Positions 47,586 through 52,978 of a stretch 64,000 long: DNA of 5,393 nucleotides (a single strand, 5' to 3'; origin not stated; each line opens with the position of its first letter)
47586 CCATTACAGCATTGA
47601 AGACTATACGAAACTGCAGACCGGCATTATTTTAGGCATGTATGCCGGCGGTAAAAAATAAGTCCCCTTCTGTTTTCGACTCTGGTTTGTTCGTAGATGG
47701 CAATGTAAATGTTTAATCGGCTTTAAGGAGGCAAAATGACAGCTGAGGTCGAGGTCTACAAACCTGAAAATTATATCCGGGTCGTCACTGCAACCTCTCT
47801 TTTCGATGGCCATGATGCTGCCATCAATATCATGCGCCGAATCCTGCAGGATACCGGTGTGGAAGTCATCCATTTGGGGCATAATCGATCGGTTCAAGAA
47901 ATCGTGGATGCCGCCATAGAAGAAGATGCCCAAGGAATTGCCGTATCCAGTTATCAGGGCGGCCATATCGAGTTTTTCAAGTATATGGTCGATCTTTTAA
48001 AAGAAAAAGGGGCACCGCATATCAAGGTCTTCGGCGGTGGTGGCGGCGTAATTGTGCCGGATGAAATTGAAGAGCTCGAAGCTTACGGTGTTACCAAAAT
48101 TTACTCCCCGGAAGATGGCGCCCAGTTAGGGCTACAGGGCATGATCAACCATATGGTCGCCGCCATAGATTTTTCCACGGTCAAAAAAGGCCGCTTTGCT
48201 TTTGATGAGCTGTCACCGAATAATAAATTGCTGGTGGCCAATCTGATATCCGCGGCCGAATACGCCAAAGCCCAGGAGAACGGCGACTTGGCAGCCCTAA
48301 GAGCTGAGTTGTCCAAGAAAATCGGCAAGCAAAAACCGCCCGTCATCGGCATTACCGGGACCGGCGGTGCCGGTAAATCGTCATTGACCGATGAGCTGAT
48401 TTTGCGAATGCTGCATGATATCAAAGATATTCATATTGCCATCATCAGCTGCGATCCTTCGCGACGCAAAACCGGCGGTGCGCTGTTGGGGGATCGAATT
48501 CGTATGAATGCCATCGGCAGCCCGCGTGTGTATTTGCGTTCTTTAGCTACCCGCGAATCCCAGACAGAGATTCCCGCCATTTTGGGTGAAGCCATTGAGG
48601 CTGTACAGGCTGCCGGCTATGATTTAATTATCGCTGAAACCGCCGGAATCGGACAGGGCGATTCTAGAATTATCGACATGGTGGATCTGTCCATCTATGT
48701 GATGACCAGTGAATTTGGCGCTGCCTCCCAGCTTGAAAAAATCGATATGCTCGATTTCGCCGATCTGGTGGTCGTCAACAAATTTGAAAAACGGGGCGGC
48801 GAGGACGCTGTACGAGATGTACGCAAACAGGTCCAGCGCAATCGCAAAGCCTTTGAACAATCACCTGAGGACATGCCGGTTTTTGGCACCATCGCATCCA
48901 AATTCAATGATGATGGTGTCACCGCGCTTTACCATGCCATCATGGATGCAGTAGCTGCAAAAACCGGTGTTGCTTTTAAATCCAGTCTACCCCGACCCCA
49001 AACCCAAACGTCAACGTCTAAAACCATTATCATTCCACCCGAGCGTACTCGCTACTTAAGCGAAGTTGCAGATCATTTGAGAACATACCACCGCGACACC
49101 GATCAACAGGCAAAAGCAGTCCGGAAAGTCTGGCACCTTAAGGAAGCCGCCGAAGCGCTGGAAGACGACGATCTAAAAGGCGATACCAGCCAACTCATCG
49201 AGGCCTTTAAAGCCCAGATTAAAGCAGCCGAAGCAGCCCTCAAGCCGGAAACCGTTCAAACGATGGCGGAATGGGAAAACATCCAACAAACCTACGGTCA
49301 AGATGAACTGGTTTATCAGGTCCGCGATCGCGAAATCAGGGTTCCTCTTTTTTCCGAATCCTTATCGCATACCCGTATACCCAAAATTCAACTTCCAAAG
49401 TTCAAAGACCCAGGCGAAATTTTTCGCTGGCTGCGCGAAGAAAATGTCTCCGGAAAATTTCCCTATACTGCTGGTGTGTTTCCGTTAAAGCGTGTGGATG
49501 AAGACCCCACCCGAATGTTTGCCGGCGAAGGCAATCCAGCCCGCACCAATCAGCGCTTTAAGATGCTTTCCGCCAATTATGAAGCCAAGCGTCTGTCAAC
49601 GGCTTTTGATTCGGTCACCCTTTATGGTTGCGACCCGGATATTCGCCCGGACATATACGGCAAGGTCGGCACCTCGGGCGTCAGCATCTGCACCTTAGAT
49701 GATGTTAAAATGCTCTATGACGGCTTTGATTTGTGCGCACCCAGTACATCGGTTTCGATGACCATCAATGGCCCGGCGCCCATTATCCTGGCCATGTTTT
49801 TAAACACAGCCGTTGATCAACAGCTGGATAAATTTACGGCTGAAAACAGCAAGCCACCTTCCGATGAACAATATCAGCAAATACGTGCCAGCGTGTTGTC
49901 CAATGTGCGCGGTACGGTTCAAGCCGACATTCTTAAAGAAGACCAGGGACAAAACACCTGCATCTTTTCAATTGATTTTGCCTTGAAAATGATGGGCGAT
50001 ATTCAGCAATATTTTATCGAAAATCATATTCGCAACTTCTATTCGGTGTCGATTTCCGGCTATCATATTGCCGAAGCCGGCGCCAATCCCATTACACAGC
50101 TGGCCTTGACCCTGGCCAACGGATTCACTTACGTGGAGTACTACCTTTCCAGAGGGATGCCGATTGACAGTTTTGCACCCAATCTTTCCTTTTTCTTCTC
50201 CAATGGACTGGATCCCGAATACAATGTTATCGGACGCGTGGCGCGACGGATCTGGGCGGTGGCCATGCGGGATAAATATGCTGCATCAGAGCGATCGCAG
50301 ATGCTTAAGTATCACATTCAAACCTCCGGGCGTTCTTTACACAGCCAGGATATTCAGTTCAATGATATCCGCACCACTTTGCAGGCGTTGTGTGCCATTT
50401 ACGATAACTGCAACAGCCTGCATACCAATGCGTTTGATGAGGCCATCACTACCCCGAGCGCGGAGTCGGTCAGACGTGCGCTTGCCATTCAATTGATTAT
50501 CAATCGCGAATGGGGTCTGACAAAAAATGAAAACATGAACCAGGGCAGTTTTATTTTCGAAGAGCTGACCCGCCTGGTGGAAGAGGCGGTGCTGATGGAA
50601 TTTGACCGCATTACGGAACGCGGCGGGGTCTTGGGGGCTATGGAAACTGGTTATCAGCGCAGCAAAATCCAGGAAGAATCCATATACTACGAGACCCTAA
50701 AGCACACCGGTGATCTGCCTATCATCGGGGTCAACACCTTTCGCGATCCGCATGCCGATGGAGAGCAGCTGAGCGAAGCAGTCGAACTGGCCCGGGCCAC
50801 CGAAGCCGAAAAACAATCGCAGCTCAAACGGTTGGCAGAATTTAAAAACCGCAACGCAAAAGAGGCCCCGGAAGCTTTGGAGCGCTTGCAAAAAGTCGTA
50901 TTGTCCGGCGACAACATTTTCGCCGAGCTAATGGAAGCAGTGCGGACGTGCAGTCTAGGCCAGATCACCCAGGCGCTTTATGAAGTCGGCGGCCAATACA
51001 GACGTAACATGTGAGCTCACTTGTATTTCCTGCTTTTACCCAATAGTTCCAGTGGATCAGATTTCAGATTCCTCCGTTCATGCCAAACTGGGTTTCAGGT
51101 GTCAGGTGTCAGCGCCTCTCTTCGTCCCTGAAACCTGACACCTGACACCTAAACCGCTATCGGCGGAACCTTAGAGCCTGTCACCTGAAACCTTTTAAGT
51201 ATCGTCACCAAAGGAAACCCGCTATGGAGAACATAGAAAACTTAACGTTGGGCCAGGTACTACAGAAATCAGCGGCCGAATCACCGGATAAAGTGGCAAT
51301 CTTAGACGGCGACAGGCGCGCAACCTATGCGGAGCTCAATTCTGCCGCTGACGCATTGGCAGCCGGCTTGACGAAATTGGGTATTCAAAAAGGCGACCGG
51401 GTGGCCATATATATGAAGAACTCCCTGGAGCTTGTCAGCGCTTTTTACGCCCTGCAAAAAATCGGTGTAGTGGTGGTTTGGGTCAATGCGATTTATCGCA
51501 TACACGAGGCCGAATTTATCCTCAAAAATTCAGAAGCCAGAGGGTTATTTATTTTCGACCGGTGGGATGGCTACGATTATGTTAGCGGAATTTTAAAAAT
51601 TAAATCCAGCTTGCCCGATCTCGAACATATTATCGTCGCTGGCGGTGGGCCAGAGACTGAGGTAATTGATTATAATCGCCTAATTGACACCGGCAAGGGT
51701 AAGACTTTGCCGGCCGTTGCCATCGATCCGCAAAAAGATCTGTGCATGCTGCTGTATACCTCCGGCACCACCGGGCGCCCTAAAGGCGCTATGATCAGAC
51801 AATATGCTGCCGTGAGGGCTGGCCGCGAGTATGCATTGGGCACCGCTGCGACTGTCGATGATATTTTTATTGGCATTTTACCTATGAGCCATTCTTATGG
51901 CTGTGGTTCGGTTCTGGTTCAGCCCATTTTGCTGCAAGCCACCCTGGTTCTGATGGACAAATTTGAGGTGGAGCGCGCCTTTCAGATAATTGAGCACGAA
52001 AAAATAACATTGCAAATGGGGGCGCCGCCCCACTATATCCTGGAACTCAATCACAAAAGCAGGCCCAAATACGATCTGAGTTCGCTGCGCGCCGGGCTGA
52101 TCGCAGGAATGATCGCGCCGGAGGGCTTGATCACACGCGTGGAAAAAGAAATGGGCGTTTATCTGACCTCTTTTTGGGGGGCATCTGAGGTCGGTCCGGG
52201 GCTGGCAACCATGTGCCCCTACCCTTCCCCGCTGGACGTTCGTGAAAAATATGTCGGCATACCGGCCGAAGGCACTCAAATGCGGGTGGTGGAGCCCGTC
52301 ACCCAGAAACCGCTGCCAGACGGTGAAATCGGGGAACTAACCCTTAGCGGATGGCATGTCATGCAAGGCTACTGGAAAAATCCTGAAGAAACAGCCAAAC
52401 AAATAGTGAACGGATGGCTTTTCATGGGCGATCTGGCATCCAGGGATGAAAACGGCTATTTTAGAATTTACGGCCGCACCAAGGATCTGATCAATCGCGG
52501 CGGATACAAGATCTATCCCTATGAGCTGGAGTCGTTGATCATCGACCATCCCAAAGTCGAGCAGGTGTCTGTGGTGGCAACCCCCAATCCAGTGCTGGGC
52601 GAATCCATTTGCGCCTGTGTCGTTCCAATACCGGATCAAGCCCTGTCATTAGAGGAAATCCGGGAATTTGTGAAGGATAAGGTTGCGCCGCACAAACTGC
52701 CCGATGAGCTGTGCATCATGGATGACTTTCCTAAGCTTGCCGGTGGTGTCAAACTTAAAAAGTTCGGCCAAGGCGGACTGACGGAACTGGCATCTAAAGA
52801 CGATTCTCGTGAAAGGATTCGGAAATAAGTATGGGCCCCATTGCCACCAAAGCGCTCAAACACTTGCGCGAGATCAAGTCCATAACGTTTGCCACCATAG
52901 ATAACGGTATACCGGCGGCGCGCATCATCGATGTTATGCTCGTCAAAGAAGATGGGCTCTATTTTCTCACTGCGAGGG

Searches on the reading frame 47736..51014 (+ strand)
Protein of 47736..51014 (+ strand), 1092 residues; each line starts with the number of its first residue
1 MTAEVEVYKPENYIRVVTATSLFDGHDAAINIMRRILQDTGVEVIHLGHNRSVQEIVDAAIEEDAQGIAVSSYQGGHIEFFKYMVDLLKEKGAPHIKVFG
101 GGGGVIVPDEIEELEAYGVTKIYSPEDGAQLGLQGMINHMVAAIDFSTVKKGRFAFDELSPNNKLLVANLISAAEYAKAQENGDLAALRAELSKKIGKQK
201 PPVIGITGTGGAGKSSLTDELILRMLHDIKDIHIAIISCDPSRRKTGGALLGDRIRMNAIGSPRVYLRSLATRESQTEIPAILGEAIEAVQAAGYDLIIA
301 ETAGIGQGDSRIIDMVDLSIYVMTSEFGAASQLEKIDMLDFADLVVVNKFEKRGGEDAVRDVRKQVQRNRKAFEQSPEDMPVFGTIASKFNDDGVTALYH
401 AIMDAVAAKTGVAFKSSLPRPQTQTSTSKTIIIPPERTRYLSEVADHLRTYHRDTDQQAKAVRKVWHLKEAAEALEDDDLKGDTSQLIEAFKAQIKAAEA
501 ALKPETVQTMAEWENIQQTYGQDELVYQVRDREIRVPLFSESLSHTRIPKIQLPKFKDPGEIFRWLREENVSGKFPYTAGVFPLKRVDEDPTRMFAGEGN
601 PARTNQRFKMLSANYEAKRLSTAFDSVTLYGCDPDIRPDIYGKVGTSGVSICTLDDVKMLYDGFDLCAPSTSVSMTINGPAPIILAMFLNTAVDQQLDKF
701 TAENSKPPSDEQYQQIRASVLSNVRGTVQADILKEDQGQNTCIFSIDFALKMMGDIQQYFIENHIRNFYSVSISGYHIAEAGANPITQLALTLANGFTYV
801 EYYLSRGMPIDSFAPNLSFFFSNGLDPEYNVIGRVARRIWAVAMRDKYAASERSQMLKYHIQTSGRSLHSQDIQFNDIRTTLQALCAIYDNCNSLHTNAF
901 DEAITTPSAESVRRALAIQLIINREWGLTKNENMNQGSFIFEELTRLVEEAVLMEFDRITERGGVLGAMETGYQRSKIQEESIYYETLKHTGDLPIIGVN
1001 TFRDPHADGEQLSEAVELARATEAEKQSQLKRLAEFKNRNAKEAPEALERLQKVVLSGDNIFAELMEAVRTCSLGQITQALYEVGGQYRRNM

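Call 61: search_protein_families(library=pfam, proteins=[window:47736-51014:+], max_evalue=0.000001)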
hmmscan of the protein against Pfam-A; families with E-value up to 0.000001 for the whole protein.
window:47736-51014:+ (1092 aa): 3 families
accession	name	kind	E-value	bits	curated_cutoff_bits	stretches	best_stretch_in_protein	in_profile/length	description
PF01642.28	MM_CoA_mutase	-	3.3e-118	395.9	22.1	1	568-1085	24-511/512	Methylmalonyl-CoA mutase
PF03308.22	MeaB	-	9.8e-40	136.7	23.1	1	169-408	3-237/273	Methylmalonyl Co-A mutase-associated GTPase MeaB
PF02310.24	B12-binding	-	5.8e-19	68.5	32.1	1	15-117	2-103/121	B12 binding domain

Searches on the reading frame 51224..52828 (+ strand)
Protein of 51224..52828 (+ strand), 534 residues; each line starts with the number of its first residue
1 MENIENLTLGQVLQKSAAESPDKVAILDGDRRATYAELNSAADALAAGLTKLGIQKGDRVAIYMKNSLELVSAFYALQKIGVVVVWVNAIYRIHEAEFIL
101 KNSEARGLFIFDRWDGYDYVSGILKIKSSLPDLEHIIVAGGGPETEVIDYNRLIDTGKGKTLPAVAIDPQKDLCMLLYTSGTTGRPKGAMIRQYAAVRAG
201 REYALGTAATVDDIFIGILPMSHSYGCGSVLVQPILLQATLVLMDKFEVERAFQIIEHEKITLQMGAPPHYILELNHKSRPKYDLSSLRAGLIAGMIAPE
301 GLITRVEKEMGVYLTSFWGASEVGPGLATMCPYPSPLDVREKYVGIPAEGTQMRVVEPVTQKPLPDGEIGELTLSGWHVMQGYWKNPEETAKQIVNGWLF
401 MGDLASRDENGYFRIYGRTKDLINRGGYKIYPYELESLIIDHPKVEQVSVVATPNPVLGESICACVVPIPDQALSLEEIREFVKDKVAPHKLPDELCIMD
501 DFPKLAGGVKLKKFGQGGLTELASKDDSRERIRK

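Call 61: search_protein_families(library=pfam, proteins=[window:51224-52828:+], max_evalue=0.000001)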
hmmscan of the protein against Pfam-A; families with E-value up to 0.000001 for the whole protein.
window:51224-52828:+ (534 aa): 2 families
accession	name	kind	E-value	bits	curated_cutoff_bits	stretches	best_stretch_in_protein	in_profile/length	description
PF00501.34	AMP-binding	-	9e-84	281.9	29.9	1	13-384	1-384/384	AMP-binding enzyme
PF13193.12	AMP-binding_C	-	2.3e-14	54.5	24.5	1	434-504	1-71/76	AMP-binding enzyme C-terminal domain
